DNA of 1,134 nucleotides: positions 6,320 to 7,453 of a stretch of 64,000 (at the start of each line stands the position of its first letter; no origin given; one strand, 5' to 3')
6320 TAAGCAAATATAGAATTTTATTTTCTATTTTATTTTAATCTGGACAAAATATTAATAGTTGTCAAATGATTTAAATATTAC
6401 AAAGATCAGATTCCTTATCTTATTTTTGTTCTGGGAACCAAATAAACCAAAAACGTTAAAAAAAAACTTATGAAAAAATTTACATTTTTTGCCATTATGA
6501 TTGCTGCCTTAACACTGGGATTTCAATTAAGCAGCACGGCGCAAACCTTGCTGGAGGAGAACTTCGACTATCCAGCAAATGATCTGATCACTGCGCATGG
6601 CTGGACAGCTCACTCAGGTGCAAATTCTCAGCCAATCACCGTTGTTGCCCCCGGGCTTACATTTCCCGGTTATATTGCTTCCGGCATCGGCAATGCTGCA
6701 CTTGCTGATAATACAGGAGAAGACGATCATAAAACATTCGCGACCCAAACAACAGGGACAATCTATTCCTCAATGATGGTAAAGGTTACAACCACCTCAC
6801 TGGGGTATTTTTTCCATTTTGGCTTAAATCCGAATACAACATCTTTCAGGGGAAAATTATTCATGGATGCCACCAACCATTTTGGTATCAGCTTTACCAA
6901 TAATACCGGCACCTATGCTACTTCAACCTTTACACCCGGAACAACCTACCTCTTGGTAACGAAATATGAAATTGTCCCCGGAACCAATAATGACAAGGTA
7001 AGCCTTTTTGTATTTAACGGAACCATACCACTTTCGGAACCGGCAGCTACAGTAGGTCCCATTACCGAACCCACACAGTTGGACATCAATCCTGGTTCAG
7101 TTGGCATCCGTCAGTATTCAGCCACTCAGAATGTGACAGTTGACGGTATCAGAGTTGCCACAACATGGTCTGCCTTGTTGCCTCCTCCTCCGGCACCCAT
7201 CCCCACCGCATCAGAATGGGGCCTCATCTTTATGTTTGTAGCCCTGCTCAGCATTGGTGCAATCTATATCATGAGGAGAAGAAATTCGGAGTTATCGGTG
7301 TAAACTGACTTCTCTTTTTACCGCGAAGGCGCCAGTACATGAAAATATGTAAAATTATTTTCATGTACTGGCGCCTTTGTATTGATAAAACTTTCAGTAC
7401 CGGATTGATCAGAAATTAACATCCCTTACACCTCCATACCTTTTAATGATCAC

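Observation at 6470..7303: IPTL-CTERM-type sorting signal on a secreted protein in a T9SS-rich Bacteroidota locus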

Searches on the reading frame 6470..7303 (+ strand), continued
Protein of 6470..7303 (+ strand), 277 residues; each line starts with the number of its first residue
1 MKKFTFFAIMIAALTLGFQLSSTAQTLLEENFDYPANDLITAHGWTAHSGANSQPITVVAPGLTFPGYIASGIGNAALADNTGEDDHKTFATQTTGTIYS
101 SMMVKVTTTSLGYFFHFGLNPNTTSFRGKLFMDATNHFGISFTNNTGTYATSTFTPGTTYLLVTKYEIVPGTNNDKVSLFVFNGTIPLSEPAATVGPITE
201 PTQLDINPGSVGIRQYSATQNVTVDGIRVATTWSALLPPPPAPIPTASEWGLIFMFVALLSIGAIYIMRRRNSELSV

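Call 55: list_cluster_members(proteins=[window:6470-7300:+, P0286, P0250, P0282, P0254, P0263, P0269, P0256, P0288, P0261])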
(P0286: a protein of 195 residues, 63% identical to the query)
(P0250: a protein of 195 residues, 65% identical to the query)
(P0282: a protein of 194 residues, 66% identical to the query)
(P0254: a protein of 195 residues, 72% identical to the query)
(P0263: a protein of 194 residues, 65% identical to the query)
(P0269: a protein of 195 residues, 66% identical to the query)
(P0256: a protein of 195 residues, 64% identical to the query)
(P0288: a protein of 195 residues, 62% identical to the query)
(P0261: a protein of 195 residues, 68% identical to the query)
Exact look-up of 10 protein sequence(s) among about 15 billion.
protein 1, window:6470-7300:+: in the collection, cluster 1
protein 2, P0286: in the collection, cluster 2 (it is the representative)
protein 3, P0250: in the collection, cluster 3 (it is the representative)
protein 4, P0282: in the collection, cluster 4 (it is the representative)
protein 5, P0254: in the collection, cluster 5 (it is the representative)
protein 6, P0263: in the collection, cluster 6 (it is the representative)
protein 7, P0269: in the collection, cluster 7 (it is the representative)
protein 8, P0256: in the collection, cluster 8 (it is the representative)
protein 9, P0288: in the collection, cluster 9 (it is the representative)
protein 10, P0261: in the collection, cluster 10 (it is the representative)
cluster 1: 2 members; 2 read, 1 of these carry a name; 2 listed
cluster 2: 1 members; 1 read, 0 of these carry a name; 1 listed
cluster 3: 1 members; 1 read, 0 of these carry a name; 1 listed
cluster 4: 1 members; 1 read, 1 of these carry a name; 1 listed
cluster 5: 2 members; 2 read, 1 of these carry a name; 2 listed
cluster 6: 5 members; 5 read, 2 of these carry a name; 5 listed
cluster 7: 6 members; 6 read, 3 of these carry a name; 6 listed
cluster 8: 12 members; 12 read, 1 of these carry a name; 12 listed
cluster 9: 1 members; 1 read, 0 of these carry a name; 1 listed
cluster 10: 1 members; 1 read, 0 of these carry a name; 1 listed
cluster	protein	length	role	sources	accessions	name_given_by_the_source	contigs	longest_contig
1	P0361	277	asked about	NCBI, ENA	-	-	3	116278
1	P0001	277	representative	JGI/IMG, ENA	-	hypothetical protein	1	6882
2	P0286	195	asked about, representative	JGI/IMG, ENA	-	-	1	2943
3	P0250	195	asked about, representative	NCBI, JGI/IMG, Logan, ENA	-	-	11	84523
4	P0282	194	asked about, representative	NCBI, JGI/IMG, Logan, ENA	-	exosortase H (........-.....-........)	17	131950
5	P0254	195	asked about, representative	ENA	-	-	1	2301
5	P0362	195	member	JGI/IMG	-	exosortase H (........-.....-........)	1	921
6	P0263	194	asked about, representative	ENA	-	-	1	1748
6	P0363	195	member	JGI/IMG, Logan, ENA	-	exosortase H (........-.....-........)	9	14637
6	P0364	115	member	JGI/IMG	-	exosortase H (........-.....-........)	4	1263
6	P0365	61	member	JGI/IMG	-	-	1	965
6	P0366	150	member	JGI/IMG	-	-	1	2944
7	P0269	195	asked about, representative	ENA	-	-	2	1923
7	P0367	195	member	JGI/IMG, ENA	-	exosortase H (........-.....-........)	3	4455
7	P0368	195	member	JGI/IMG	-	exosortase H (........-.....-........)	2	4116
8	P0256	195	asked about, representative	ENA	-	-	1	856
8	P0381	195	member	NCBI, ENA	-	-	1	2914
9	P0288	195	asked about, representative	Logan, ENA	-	-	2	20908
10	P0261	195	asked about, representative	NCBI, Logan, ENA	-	-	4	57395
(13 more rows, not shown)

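Call 58: fold_search(model_id=the predicted structure, library=pdb)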
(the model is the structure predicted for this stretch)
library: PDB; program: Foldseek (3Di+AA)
matches with E <= 10: 1613; with E <= 0.001: 223
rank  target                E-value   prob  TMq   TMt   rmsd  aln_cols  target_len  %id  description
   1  8tzo_C                1.3e-06  1.00  0.51  0.51  17.1       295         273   10  Structure of human Wnt7a bound to WLS and CALR (released 2023-10-18)
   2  5hca_A                1.3e-06  1.00  0.49  0.51   8.6       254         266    8  Globular Domain of the Entamoeba histolytica calreticulin in complex with glucose (released 2016-08-31)
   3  5lk5_A                1.5e-06  1.00  0.49  0.52   6.5       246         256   10  Crystal structure of the globular domain of human calreticulin mutant D71K (released 2016-08-31)
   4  3o0v                  1.8e-06  1.00  0.49  0.54   6.1       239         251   11  Crystal structure of the calreticulin lectin domain (released 2010-09-29)
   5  5lk5_B                1.9e-06  1.00  0.49  0.54   5.9       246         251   11  Crystal structure of the globular domain of human calreticulin mutant D71K (released 2016-08-31)
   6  5hcb_A                1.9e-06  1.00  0.46  0.48  17.3       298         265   10  Globular Domain of the Entamoeba histolytica calreticulin in complex with glucose (released 2016-08-31)
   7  8xvf_A                2.1e-06  1.00  0.50  0.54   7.6       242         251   13  Globular domain of Trichinella spiralis calreticulin (released 2024-04-03)
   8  6kzk_A                2.9e-06  1.00  0.41  0.45   9.3       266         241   11  Structure of alginate lyase Aly36B mutant K143A/M171A in complex with alginate trisaccharide (released 2020-09-23)
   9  9qc7_B                3.9e-06  1.00  0.41  0.12   7.1       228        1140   11  BoNT-NTNH complex from Clostridium botulinum Serotype B1 (released 2025-09-10)
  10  8jp4_B                3.9e-06  1.00  0.40  0.37  14.9       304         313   12  Cryo-EM structure of the head region of full-length ERGIC-53 with MCFD2 (form A) (released 2024-04-17)
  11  5lk5_I                4.2e-06  1.00  0.48  0.53   6.0       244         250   11  Crystal structure of the globular domain of human calreticulin mutant D71K (released 2016-08-31)
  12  5hcf_D                4.2e-06  1.00  0.46  0.48  18.1       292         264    9  T. cruzi calreticulin globular domain (released 2016-08-31)
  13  5hcf_A                4.2e-06  1.00  0.44  0.47   9.2       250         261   10  T. cruzi calreticulin globular domain (released 2016-08-31)
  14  3pos_B                4.6e-06  1.00  0.52  0.56   5.7       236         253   10  Crystal structure of the globular domain of human calreticulin (released 2011-03-09)
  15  3rg0                  5.4e-06  1.00  0.49  0.46  11.9       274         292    9  Structural and functional relationships between the lectin and arm domains of calreticulin (released 2011-06-01)
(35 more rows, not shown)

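Call 74: search_protein_families(library=pfam, proteins=[P0071, P0098], max_evalue=0.01)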
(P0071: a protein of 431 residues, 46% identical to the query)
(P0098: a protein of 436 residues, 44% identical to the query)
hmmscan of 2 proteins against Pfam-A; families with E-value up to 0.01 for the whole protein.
P0071 (431 aa): 1 family
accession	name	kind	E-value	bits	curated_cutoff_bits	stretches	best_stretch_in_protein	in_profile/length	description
PF00404.24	Dockerin_1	-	8.3e-05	23.1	22.9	1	372-420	2-54/57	Dockerin type I domain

P0098 (436 aa): 0 families

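Call 75: find_encoding_contigs(protein=P0381, flank=5000, max_places=10)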
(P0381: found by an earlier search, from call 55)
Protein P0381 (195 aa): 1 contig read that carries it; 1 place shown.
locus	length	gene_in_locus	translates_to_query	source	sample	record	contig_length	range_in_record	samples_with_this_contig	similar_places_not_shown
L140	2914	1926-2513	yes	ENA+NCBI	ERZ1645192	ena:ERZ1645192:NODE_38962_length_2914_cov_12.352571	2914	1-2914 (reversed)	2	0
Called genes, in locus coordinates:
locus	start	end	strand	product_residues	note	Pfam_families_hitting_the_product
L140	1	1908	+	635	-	?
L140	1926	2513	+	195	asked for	PF09721:Exosortase_EpsH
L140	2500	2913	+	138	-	?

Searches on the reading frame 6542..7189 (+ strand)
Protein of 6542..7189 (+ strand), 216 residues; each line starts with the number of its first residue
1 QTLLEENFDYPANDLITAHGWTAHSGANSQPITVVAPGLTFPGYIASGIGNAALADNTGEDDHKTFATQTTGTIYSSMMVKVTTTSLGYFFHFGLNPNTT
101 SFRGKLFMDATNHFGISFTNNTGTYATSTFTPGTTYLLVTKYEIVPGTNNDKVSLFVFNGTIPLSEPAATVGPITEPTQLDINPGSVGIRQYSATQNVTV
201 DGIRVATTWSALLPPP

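Call 72: search_protein_representatives(protein=window:6542-7189:+)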
Query: 216 residues. Proteins with E-value up to 0.001 (for the whole library): 2005; up to 1e-10: 1455; up to 1e-30: 359. The best 150 are listed.
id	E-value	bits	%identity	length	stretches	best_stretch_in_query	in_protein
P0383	8.2e-97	339.4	50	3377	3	1-211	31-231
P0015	3.3e-85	301.5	66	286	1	1-215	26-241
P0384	9.0e-85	300.1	48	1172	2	6-211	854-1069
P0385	8.9e-81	287.0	62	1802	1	1-212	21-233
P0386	4.0e-80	284.9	62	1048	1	1-216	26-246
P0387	9.0e-80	283.7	66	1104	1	1-211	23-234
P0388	1.8e-78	279.5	43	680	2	1-212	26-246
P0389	8.0e-77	274.1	63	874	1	3-211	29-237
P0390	2.6e-75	269.2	38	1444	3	1-212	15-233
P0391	1.4e-73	263.5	43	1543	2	3-214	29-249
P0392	8.8e-73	260.9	43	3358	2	3-211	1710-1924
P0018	3.5e-71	255.7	60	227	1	3-196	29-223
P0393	1.9e-69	250.0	57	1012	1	3-213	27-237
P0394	6.4e-68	245.0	43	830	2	3-216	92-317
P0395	4.5e-66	239.0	44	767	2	2-214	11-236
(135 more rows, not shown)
